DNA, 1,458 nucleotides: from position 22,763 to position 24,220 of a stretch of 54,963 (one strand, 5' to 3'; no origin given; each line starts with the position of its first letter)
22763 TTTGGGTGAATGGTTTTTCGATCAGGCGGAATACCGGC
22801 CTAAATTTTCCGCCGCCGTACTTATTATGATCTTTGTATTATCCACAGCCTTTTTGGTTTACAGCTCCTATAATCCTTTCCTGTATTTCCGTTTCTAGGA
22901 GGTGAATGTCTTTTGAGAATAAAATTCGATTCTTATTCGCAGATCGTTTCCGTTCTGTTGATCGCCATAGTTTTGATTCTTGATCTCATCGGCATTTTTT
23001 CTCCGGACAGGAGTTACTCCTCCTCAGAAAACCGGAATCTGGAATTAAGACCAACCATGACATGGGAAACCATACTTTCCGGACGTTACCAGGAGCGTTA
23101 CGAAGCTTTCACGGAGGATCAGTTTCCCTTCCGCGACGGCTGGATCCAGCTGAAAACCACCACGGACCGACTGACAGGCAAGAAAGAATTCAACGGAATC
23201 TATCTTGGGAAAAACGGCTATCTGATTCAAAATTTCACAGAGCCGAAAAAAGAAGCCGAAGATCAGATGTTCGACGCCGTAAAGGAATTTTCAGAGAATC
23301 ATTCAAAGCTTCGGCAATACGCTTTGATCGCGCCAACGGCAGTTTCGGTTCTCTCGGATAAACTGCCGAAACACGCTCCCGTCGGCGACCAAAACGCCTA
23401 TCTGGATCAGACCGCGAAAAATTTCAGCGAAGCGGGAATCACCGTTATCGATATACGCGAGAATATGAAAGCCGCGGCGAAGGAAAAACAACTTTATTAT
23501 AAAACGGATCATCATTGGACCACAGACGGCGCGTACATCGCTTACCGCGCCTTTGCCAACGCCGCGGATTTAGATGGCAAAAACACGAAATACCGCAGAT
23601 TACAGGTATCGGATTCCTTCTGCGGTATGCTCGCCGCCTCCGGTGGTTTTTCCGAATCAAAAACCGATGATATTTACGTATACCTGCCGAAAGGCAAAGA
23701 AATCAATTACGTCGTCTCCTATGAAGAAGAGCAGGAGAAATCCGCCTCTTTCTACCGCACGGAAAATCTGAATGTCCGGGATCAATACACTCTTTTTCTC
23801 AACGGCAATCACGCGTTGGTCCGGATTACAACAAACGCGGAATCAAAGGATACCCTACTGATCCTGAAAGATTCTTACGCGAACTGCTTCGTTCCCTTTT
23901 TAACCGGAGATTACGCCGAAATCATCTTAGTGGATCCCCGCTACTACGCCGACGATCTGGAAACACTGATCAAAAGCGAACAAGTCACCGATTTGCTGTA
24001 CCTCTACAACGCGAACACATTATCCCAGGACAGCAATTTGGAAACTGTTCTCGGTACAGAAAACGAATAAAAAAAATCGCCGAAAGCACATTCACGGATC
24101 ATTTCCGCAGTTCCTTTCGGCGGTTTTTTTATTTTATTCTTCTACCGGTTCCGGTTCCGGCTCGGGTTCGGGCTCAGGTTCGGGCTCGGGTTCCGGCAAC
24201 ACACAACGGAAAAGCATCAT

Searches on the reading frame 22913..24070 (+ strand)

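Call 96: search_protein_families(library=pfam, proteins=[window:22913-24070:+], max_evalue=0.001)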
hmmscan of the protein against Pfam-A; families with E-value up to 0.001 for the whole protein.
window:22913-24070:+ (385 aa): 2 families
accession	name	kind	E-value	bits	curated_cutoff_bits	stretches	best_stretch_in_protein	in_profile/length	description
PF14286.12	DHHW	-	9.6e-22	78.2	25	1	113-339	152-384/385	DHHW protein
PF16822.11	ALGX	-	3.1e-16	60.3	26.5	1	137-221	48-133/268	SGNH hydrolase-like domain, acetyltransferase AlgX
